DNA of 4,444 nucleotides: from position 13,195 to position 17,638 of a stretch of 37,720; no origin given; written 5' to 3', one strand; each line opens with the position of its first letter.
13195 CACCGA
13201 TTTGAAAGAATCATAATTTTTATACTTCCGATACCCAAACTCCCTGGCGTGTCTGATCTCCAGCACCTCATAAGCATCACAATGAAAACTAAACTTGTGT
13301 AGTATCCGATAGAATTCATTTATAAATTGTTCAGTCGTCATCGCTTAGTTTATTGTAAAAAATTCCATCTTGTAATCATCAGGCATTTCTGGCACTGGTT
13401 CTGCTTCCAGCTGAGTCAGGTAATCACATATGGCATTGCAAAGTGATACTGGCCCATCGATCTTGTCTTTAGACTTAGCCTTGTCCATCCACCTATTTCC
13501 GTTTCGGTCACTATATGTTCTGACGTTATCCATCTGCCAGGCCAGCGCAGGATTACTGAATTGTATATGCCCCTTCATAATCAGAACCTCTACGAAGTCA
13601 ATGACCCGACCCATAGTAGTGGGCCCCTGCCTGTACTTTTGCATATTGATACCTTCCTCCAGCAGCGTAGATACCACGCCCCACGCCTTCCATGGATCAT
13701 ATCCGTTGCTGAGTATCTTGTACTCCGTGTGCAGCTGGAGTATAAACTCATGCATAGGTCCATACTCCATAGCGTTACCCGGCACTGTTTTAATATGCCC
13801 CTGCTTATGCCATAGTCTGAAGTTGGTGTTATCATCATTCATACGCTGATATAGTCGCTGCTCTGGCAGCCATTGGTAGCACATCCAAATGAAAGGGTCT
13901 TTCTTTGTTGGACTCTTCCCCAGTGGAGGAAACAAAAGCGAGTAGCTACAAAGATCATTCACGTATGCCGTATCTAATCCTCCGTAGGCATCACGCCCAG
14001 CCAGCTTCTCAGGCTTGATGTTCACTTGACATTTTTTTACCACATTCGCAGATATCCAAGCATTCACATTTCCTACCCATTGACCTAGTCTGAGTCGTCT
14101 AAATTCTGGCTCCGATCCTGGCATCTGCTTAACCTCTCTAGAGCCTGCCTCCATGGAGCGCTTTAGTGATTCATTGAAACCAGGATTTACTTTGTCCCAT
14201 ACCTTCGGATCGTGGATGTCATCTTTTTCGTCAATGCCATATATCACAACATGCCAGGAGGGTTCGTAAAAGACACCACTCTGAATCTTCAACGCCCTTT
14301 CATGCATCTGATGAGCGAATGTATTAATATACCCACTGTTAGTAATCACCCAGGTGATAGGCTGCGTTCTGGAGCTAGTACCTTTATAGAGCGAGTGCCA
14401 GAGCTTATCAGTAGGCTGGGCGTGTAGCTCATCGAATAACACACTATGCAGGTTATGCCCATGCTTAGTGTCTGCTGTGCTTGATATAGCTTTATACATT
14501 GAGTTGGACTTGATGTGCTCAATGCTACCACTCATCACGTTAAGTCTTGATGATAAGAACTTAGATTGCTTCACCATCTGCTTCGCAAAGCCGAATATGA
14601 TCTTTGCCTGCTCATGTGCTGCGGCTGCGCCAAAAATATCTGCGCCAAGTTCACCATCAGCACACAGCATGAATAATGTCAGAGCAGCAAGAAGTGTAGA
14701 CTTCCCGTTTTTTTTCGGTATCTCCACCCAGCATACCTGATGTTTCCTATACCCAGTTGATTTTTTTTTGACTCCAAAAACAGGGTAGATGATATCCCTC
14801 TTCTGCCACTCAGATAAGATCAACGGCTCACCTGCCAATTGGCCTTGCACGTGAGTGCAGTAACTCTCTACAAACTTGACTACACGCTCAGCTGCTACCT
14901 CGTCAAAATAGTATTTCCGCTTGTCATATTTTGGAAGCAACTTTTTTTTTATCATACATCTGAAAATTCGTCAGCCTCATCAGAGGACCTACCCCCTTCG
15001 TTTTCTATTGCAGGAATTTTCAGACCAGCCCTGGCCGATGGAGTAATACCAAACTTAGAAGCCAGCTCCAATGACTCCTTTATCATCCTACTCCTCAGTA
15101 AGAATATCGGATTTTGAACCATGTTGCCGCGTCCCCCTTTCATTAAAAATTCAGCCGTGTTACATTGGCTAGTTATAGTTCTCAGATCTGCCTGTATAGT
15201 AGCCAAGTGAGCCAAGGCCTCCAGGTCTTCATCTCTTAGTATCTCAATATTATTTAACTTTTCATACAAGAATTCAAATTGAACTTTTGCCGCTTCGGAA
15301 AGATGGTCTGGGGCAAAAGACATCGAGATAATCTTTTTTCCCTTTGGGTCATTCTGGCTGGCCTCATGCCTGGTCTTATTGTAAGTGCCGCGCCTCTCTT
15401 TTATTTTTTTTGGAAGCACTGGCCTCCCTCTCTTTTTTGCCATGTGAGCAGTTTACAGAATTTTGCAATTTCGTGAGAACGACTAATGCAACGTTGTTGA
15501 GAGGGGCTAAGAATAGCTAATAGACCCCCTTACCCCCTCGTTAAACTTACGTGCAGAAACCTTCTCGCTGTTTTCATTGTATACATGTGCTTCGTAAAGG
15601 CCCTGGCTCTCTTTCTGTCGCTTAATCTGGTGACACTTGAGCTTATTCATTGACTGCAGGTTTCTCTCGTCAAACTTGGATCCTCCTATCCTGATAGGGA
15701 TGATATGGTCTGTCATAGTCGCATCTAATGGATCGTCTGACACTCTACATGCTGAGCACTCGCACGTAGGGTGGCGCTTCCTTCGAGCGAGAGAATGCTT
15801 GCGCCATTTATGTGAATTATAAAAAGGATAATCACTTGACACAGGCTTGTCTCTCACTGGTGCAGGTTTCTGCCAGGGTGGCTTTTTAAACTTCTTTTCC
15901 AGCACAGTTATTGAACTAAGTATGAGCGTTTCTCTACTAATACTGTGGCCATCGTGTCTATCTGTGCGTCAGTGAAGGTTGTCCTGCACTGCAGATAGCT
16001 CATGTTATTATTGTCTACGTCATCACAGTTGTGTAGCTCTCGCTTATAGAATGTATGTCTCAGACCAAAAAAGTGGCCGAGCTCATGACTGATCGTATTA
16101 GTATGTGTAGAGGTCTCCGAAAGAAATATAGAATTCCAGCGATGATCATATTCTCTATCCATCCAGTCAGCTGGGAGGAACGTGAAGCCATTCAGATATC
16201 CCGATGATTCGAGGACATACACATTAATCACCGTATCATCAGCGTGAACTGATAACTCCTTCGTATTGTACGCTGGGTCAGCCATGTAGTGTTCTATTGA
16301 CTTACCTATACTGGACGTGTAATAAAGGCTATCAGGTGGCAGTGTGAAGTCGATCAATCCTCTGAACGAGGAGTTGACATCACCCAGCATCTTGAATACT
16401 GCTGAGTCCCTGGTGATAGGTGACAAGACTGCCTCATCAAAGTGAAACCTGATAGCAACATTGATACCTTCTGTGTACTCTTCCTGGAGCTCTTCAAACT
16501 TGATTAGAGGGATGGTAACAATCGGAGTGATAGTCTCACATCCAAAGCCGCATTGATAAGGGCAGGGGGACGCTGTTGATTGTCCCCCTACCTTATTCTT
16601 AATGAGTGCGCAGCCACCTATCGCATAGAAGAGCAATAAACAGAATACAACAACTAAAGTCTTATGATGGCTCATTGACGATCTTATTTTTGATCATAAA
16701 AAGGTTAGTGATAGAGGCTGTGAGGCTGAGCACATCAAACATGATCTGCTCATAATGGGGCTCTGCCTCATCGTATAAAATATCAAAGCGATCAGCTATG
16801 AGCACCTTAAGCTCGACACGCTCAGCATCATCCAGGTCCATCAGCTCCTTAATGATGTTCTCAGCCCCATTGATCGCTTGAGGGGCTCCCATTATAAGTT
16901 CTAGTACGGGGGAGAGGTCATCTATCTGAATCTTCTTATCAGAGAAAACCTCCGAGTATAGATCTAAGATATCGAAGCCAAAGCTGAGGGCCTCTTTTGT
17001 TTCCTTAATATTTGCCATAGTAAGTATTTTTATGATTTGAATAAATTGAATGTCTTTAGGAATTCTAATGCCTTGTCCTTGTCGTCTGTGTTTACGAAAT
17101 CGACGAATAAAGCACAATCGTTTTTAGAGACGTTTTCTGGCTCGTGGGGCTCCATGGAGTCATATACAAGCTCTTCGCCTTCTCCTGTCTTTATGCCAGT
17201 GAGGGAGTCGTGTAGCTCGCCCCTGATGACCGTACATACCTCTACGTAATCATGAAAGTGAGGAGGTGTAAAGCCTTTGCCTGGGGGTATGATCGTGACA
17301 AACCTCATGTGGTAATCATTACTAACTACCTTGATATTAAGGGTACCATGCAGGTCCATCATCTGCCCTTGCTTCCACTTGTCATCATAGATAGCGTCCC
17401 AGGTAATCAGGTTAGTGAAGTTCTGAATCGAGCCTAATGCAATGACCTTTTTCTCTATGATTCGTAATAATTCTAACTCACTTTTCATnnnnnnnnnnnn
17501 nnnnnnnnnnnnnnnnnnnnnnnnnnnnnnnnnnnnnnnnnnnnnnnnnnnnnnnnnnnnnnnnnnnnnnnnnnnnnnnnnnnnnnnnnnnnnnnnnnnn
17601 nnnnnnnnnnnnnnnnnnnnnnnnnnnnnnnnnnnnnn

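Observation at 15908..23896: Cassette of exported proteins in the late operon between the lysis genes and HNH/terminase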

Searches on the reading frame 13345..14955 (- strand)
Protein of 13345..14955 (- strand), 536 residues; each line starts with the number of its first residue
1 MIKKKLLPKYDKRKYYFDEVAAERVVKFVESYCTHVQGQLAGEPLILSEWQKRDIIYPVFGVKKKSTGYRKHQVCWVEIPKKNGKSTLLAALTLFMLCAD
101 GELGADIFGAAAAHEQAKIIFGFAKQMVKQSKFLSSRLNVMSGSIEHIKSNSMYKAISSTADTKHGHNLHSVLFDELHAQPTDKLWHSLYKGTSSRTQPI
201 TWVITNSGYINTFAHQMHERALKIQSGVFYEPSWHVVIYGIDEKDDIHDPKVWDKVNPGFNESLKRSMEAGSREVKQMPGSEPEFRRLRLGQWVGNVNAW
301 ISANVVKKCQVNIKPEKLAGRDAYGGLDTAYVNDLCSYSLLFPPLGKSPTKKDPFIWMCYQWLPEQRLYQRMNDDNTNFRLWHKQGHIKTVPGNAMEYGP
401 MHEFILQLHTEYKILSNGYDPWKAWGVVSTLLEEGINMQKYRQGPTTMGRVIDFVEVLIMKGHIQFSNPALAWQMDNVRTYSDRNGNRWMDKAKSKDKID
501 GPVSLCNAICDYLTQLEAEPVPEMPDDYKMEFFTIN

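Call 7: search_protein_families(library=phrogs, proteins=[window:13345-14955:-], max_evalue=0.001)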
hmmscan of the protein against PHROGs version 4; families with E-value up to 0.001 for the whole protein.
window:13345-14955:- (536 aa): 8 families
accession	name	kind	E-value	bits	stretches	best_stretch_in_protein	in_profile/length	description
phrog_9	-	head and packaging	2.3e-128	431.2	1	14-524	178-675/812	terminase large subunit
phrog_2699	-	head and packaging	6.6e-64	216.8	1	218-518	2-299/315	terminase large subunit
phrog_4914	-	head and packaging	3e-31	109.7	1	9-168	43-209/213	terminase large subunit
phrog_10517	-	head and packaging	2.7e-17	64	1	11-122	72-180/207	terminase large subunit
phrog_2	-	head and packaging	7.8e-13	49.1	1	63-509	275-589/807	terminase large subunit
phrog_7331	-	head and packaging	1e-10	42.2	1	430-513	9-93/113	terminase large subunit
phrog_37124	-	unknown function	5.5e-07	30.5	1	328-449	2-130/143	-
phrog_7622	-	head and packaging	2.2e-05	25.2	1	54-178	63-189/224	terminase large subunit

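Call 11: search_dna_similar(query=window:13345-14955:-, collection=phages, mode=protein, max_rows=20)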
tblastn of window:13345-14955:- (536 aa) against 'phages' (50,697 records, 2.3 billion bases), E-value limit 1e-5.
Records with a match: 2219; places in all: 2219; records where one place covers at least 80% of the query: 1658.
Best place of each record, by identity: <60% 2219.
By first word of the organism name: Staphylococcus 239; Streptococcus 228; Vibrio 223; Mycobacterium 156; Enterococcus 143; Arthrobacter 112; Paenibacillus 110; Gordonia 97; Lactococcus 81; Bacillus 72; and 101 more.
By host as written in the record: - 275; Mycobacterium smegmatis mc2 155 108; Staphylococcus aureus 76; Lactococcus lactis 70; Arthrobacter sp. ATCC 21022 62; Gordonia terrae 3612 56; Ralstonia solanacearum 49; Enterococcus faecalis 43; and 681 more.
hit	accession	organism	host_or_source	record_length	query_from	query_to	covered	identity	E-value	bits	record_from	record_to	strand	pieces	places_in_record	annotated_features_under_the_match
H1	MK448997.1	Streptococcus phage Javan630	Streptococcus uberis C8329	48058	17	509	92%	37.9%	2e-95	323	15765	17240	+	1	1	terminase large subunit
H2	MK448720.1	Streptococcus phage Javan261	Streptococcus ictaluri 707-05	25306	17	509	92%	37.7%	4e-96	325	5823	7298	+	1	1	terminase large subunit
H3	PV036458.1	Oscillospirales phage IMGVR 15609780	Oscillospirales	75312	17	509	92%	37.7%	4e-95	322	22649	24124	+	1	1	terminase large subunit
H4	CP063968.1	Clostridium phage CWou-2020b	Clostridium botulinum BKT2873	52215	17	523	95%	36.5%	6e-95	322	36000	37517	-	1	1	terminase large subunit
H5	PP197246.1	Terrisporobacter phage TPDSL_ph1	Terrisporobacter petrolearius DSL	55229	17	504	91%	37.5%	2e-94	320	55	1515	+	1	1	terminase large subunit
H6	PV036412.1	phage NatCom_43819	human feces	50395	17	509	92%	37.1%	2e-94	320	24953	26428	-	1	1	terminase large subunit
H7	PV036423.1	phage NatCom_17901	human feces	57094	17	509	92%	37.1%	3e-93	317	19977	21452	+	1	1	terminase large subunit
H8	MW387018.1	Gardnerella phage vB_Gva_AB1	Gardnerella vaginalis P680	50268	22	509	91%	37.2%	4e-92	314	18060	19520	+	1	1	terminase large subunit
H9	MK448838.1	Streptococcus phage Javan100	Streptococcus constellatus 925_SCON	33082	17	509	92%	36.8%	7e-78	273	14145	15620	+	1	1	terminase large subunit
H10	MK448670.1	Streptococcus phage Javan113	Streptococcus constellatus SK1060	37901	17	506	91%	37.0%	8e-83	287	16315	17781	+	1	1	terminase large subunit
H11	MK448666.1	Streptococcus phage Javan101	Streptococcus constellatus C1050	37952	17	506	91%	37.0%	8e-83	287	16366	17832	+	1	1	terminase large subunit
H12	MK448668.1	Streptococcus phage Javan107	Streptococcus constellatus C818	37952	17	506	91%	37.0%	8e-83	287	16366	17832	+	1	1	terminase large subunit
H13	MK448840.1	Streptococcus phage Javan104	Streptococcus constellatus C232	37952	17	506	91%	37.0%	8e-83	287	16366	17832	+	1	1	terminase large subunit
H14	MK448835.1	Streptococcus phage Javan93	Streptococcus canis ERR438807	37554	17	506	91%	37.0%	9e-83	287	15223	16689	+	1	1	terminase large subunit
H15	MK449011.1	Streptococcus phage Javan92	Streptococcus canis ERR438806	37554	17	506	91%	37.0%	9e-83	287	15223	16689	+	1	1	terminase large subunit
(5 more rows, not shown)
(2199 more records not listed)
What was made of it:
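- Tried and rejected: TerL is at most 38% identical (call 11).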

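Call 13: find_related_loci(query=window:13345-14955:-, collection=viral_contigs, flank=10000)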
Query window:13345-14955:- (536 aa) in viral_contigs; peptide patterns used: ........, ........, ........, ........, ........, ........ (x = any residue, [..] = any of these).
3 stretches matched a pattern; 2 encode a relative of the query (tblastn E <= 1e-3); 2 distinct loci.
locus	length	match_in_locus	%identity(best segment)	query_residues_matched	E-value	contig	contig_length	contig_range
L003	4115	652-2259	88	1-536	0e+0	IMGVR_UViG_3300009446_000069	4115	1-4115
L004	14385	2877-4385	27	15-509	2e-56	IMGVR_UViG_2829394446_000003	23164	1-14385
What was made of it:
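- Tried and rejected: TerL found only a 4-kb fragment (call 13).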

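Call 25: find_related_loci(query=window:13345-14955:-, collection=genome_contigs, flank=10000)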
Query window:13345-14955:- (536 aa) in genome_contigs; peptide patterns used: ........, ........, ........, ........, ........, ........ (x = any residue, [..] = any of these).
23 stretches matched a pattern, but none encodes a relative of the query by tblastn (E <= 1e-3).

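Call 26: find_related_loci(query=window:13345-14955:-, collection=metagenome_contigs, flank=10000)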
Query window:13345-14955:- (536 aa) in metagenome_contigs; peptide patterns used: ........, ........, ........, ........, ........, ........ (x = any residue, [..] = any of these).
40 stretches matched a pattern; 1 encode a relative of the query (tblastn E <= 1e-3); 1 distinct loci.
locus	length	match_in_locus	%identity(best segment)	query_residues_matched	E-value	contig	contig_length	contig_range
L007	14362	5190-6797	88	1-536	0e+0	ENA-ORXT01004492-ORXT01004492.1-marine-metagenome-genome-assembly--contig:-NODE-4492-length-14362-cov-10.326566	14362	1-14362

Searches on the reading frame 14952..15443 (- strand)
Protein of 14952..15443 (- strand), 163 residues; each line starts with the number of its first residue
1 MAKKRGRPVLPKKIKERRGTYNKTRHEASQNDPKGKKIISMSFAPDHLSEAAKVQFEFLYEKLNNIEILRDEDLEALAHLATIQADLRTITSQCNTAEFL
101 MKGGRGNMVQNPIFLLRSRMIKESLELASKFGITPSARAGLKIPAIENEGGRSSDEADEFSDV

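Call 7: search_protein_families(library=phrogs, proteins=[window:14952-15443:-], max_evalue=0.001)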
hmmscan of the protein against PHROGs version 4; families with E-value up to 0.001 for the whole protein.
window:14952-15443:- (163 aa): 1 family
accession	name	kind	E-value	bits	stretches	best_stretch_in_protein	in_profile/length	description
phrog_83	-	head and packaging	2.8e-22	80.4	1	3-160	40-198/246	terminase small subunit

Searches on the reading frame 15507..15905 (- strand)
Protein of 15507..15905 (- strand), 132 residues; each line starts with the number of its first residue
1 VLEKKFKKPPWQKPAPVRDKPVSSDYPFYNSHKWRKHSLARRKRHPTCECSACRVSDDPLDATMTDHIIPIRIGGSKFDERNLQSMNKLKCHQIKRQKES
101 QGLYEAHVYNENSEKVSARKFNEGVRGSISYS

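Call 4: search_protein_families(library=pfam, proteins=[window:15507-15905:-], max_evalue=0.1)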
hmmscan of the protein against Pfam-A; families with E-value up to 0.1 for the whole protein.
window:15507-15905:- (132 aa): 2 families
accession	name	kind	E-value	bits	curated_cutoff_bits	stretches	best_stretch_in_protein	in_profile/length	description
PF01844.29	HNH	-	0.00097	19.7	21.4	1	50-96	1-45/47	HNH endonuclease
PF14279.12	HNH_5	-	0.049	14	27.5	0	50-97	1-45/56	HNH endonuclease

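Call 5: search_protein_families(library=phrogs, proteins=[window:15507-15905:-], max_evalue=0.01)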
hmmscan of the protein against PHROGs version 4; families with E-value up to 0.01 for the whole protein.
window:15507-15905:- (132 aa): 9 families
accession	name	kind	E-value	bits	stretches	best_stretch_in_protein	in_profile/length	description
phrog_589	-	DNA, RNA and nucleotide metabolism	1.3e-16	61.8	1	15-121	60-164/179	HNH endonuclease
phrog_144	-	DNA, RNA and nucleotide metabolism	8.8e-15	55.8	1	22-106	60-143/175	HNH endonuclease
phrog_2323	-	DNA, RNA and nucleotide metabolism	3e-10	41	1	27-104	17-92/113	HNH endonuclease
phrog_6050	-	DNA, RNA and nucleotide metabolism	1.5e-06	28.3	1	47-104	311-368/402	HNH endonuclease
phrog_4581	-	head and packaging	1.6e-06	28.8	1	23-100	42-113/395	terminase small subunit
phrog_5956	-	DNA, RNA and nucleotide metabolism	7e-06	26.8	1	27-108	40-120/138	HNH endonuclease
phrog_17283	-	DNA, RNA and nucleotide metabolism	0.00052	21.3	1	58-98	5-43/71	HNH endonuclease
phrog_338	-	DNA, RNA and nucleotide metabolism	0.001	19.5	1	33-102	193-266/340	HNH endonuclease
phrog_8660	-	DNA, RNA and nucleotide metabolism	0.0021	19.2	1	34-99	114-180/196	HNH endonuclease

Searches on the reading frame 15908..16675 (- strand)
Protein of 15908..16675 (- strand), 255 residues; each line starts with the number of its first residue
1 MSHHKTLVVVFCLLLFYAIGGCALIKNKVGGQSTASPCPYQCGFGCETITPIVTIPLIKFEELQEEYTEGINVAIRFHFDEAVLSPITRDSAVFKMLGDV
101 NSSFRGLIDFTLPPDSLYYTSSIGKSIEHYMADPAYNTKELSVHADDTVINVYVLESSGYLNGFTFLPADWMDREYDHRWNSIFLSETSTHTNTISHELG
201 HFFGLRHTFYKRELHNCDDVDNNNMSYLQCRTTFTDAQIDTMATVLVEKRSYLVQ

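Call 4: search_protein_families(library=pfam, proteins=[window:15908-16675:-], max_evalue=0.1)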
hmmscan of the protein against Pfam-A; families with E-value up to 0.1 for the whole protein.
window:15908-16675:- (255 aa): 9 families
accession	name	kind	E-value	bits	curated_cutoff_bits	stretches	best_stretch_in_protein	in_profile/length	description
PF05572.19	Peptidase_M43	-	4.5e-09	36.8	23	1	149-212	17-89/152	Pregnancy-associated plasma protein-A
PF13688.12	Reprolysin_5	-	0.00013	22.7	27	1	185-218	135-170/196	Metallo-peptidase family M12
PF13582.12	Reprolysin_3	-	0.0021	19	22.4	1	189-208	104-123/123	Metallo-peptidase family M12B Reprolysin-like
PF13583.11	Reprolysin_4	-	0.0023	18.1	22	1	181-228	126-176/203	Metallo-peptidase family M12B Reprolysin-like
PF13574.12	Reprolysin_2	-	0.0027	18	27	1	187-220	121-153/195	Metallo-peptidase family M12B Reprolysin-like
PF12388.14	Peptidase_M57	-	0.0028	17.9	21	1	188-217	130-159/212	Dual-action HEIGH metallo-peptidase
PF01400.30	Astacin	-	0.033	14.3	22.5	1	181-225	68-112/189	Astacin (Peptidase family M12A)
PF00413.30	Peptidase_M10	-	0.046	14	24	1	186-212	103-129/159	Matrixin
PF10462.15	Peptidase_M66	-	0.049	13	20.6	1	190-211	191-212/306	Peptidase M66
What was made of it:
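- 15908..16675 (-): M43 metzincin lipoprotein with lipobox AIGG|C, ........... and a downstream NNMSY............ motif. Pfam PF05572 36.8 bits against 23 (call 4).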

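Call 5: search_protein_families(library=phrogs, proteins=[window:15908-16675:-], max_evalue=0.01)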
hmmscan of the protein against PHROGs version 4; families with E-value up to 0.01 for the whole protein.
window:15908-16675:- (255 aa): 0 families

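Call 31: search_solved_structures(query=window:15908-16675:-, max_evalue=1, show_alignments=1)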
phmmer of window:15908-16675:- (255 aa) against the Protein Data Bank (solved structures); distinct sequences matched with E-value up to 1: 2.
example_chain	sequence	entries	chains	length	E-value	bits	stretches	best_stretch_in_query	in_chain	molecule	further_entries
7y5q_A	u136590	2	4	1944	0.45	13.4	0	189-219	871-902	Maltose/maltodextrin-binding periplasmic protein,Pappalysin-1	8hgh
7y5n_C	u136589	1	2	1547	0.89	12.4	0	189-219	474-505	Pappalysin-1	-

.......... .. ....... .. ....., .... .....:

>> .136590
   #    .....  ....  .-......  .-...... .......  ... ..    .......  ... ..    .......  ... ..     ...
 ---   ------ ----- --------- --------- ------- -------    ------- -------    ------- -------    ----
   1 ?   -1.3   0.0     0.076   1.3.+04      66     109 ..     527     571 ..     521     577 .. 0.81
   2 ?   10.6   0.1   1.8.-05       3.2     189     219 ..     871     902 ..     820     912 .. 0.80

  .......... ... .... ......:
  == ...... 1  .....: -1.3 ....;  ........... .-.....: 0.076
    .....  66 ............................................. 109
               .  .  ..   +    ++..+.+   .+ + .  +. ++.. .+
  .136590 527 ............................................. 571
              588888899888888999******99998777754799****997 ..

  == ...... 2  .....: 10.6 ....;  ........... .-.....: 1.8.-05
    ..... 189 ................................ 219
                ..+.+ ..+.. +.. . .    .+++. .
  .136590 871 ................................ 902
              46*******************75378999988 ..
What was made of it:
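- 15908..16675 (-): Pappalysin match around the zinc site (call 31).
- On Peptidase family M43 (pappalysin/ulilysin-type metzincins): A pappalysin chain aligns over the zinc site, but with a non-significant E-value of 0.45 (call 31).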

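Call 62: search_protein_families(library=ncbifam, proteins=[window:15908-16675:-], max_evalue=0.1)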
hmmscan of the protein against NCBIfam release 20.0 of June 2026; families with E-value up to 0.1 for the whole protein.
window:15908-16675:- (255 aa): 5 families
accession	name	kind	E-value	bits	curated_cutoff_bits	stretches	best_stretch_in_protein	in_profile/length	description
TIGR03952.1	metzin_BF0631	equivalog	5.4e-06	25.6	208.1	1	182-221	223-266/351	zinc-dependent metalloproteinase lipoprotein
NF038115.1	SVAGG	subfamily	4.7e-05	22.6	150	1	141-242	132-226/407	SVAGG family GlyGly-CTERM protein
TIGR03935.1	fragilysin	equivalog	0.013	14.5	190.7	1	163-213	311-360/386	fragilysin family metalloproteinase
NF033823.0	archmetzin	subfamily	0.052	13.5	145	0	193-208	124-139/170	archaemetzincin family Zn-dependent metalloprotease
NF041905.1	MXAN_2677_2678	equivalog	0.073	12.1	250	0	193-209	186-202/283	myxosortase-dependent metalloprotease, MXAN_2677/MXAN_2678 family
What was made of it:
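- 15908..16675 (-): NCBIfam metzincin lipoprotein, weak (call 62).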

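Call 80: search_protein_families(library=padloc, proteins=[window:15908-16675:-], max_evalue=0.01)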
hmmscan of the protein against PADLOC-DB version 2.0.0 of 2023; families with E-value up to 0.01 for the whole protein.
window:15908-16675:- (255 aa): 0 families

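Call 93: search_dna_similar(query=window:15908-16675:-, collection=phages, mode=protein, max_rows=15, max_evalue=0.01)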
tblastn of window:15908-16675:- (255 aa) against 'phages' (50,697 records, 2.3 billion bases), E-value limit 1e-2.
No match.

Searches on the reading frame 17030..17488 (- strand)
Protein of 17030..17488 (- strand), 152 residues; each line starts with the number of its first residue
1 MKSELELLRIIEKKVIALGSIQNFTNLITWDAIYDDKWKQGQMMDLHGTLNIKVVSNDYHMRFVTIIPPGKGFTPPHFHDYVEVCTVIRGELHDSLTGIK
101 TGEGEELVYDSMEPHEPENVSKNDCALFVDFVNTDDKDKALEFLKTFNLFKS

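Call 4: search_protein_families(library=pfam, proteins=[window:17030-17488:-], max_evalue=0.1)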
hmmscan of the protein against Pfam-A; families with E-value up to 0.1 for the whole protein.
window:17030-17488:- (152 aa): 2 families
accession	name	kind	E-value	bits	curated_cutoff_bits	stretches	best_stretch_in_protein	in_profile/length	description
PF07883.17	Cupin_2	-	1.7e-06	28.1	27.2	1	64-128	2-67/70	Cupin domain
PF12973.13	Cupin_7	-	0.006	16.8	27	1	62-130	35-100/105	ChrR Cupin-like domain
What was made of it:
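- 17030..17488 (-): Cupin, cytoplasmic. Pfam Cupin_2 28.1 bits against 27.2 (call 4).
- Checked: Cupin_2 for 17030-17488: 28.1 bits against 27.2 (call 4).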

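Call 5: search_protein_families(library=phrogs, proteins=[window:17030-17488:-], max_evalue=0.01)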
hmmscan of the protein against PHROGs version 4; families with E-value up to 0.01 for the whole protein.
window:17030-17488:- (152 aa): 0 families

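Call 62: search_protein_families(library=ncbifam, proteins=[window:17030-17488:-], max_evalue=0.1)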
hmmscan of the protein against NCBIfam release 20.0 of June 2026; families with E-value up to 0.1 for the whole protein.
window:17030-17488:- (152 aa): 2 families
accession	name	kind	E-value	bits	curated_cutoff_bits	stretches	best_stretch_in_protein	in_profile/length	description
NF051881.1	StressantisigmaChrR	equivalog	0.0019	17.9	300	1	66-127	127-185/209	cadmium/peroxide/UV radiation responsive anti-sigma factor ChrR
TIGR02451.1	anti_sig_ChrR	subfamily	0.012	15.4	124.5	1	72-125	139-190/216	ChrR family anti-sigma-E factor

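Call 80: search_protein_families(library=padloc, proteins=[window:17030-17488:-], max_evalue=0.01)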
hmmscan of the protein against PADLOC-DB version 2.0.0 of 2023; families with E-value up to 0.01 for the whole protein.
window:17030-17488:- (152 aa): 0 families

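Call 94: search_dna_similar(query=window:17030-17488:-, collection=phages, mode=protein, max_rows=15, max_evalue=0.01)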
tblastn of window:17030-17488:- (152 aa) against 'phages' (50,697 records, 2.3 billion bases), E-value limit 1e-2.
No match.
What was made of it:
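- Neither M43 nor the cupin has a tblastn match (E up to 0.01) among GenBank phages, so they look like cargo (calls 93, 94).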
